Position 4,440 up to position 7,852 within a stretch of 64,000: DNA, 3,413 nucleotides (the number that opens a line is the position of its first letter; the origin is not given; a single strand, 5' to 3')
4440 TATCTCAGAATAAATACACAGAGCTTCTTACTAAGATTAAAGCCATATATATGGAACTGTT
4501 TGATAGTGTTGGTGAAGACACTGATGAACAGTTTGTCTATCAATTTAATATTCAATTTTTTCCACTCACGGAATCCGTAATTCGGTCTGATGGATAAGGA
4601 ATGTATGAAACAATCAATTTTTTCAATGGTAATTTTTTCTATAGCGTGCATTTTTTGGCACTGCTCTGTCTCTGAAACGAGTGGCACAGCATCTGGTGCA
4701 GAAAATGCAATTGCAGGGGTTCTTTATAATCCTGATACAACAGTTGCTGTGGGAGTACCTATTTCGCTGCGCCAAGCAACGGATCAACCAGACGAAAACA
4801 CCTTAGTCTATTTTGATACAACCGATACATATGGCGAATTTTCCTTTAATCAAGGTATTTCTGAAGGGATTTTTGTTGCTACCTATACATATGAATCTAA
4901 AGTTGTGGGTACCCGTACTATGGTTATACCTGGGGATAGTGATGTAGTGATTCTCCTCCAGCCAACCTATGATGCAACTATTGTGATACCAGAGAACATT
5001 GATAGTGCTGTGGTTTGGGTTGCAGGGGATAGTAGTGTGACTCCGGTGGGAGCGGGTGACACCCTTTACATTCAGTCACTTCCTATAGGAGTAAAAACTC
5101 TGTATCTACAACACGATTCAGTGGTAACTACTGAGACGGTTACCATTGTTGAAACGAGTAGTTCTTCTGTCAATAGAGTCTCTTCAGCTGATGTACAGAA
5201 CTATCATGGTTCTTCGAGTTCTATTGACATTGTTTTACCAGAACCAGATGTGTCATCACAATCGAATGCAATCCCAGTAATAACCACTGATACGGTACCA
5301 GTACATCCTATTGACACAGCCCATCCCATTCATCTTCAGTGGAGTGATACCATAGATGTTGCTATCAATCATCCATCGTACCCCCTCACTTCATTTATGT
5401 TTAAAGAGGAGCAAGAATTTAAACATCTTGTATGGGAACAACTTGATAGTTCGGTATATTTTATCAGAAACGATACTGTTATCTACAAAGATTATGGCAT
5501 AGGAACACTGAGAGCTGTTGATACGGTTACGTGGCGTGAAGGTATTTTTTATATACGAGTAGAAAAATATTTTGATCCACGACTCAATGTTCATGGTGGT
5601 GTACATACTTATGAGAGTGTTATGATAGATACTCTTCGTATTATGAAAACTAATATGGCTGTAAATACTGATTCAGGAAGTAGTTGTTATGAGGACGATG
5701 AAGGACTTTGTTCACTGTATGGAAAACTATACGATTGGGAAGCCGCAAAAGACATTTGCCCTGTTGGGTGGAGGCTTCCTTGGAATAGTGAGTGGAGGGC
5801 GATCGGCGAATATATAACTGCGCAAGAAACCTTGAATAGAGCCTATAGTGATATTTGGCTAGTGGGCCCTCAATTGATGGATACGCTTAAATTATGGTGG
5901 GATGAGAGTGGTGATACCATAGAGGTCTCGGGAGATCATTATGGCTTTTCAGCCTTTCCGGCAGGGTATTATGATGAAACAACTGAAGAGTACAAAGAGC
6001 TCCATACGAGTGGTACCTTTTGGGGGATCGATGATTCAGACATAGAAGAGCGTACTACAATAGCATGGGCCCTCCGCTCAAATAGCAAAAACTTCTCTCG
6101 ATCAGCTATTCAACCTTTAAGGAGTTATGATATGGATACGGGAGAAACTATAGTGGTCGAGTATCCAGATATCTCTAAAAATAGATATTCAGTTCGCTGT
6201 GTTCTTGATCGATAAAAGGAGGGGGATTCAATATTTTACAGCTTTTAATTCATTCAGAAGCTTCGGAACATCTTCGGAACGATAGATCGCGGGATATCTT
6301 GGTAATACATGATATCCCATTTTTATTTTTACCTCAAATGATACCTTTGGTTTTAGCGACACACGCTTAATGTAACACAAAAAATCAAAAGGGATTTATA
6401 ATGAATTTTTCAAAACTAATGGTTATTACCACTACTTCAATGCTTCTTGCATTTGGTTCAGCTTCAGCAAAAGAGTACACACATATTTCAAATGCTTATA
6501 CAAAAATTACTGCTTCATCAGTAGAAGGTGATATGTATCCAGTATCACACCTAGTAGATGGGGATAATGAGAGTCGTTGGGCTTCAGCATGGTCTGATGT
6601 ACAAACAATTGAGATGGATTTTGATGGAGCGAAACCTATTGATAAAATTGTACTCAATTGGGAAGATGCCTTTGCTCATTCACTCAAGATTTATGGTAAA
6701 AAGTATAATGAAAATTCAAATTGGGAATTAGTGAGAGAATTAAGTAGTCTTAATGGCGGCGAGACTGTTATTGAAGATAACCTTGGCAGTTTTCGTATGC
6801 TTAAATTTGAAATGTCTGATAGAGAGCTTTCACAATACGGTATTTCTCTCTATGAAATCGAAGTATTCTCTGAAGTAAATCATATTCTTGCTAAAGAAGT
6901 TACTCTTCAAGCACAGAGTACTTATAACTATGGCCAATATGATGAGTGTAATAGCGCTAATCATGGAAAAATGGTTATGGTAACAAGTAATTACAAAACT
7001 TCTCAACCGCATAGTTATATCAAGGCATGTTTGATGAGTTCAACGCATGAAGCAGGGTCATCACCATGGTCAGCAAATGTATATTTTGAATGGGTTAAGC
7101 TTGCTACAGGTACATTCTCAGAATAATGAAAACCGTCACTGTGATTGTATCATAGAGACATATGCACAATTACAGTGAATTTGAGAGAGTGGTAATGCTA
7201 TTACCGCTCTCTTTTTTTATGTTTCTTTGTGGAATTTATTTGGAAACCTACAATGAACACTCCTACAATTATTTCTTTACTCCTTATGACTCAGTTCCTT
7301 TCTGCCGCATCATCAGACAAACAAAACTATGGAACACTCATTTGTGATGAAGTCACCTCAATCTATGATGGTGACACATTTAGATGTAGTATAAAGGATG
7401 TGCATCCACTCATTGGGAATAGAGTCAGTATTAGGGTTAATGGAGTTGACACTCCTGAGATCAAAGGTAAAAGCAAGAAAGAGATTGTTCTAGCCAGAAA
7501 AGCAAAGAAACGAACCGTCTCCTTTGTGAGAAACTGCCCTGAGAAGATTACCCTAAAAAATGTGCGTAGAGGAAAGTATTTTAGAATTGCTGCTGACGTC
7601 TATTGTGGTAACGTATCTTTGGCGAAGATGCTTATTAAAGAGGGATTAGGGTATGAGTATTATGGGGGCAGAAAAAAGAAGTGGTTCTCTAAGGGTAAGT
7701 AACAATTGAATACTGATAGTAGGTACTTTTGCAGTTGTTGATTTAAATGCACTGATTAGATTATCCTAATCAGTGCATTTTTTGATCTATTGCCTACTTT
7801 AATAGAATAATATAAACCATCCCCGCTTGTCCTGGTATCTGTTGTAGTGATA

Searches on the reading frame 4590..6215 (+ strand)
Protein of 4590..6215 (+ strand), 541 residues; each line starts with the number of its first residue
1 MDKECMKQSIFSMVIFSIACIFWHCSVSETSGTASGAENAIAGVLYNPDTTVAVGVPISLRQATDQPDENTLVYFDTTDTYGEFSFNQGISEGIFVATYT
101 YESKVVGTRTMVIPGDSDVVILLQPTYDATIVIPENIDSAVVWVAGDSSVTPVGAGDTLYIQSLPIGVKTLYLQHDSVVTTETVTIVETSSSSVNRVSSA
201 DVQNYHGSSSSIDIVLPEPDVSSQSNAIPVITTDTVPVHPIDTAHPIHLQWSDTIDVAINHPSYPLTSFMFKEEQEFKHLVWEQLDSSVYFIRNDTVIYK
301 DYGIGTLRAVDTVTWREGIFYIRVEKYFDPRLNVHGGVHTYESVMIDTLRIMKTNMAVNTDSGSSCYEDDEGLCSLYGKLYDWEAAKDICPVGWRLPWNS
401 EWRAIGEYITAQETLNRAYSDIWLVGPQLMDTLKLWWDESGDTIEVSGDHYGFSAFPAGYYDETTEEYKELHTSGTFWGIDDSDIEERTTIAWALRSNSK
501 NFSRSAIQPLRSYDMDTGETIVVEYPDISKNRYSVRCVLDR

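Call 6: search_protein_families(library=pfam, proteins=[window:4590-6215:+], max_evalue=0.001)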
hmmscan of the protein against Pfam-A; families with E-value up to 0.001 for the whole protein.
window:4590-6215:+ (541 aa): 1 family
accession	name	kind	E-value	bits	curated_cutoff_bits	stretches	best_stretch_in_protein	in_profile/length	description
PF09603.15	Fib_succ_major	-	1.2e-18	68.4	33.9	1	360-538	33-186/187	Fibrobacter succinogenes major domain (Fib_succ_major)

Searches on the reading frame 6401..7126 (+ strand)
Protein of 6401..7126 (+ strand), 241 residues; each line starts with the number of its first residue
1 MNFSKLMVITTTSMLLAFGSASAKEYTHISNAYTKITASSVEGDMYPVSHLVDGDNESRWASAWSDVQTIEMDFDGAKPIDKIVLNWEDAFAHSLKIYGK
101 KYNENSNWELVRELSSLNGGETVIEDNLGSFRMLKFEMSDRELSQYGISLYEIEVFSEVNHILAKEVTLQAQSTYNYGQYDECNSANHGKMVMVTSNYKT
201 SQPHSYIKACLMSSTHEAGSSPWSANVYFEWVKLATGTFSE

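Call 6: search_protein_families(library=pfam, proteins=[window:6401-7126:+], max_evalue=0.001)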
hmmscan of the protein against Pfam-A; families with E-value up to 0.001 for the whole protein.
window:6401-7126:+ (241 aa): 2 families
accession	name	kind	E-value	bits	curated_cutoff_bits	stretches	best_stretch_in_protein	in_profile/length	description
PF00754.31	F5_F8_type_C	-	1.9e-12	47.8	28.2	1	35-115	1-83/127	F5/8 type C domain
PF22633.2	F5_F8_type_C_2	-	8.6e-10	39.5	27.8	1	51-121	2-75/91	NedA-like, galactose-binding domain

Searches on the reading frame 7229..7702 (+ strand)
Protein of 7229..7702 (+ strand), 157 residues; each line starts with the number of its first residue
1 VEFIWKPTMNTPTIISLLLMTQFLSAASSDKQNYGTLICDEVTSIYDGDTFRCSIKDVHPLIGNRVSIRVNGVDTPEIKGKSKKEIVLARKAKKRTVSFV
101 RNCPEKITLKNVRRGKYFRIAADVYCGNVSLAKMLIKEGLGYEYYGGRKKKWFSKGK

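Call 6: search_protein_families(library=pfam, proteins=[window:7229-7702:+], max_evalue=0.001)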
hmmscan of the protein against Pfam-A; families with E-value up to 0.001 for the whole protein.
window:7229-7702:+ (157 aa): 1 family
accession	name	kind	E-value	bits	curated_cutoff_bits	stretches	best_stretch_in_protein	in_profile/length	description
PF00565.23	SNase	-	4e-07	30.9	21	1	68-145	2-78/107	Staphylococcal nuclease homologue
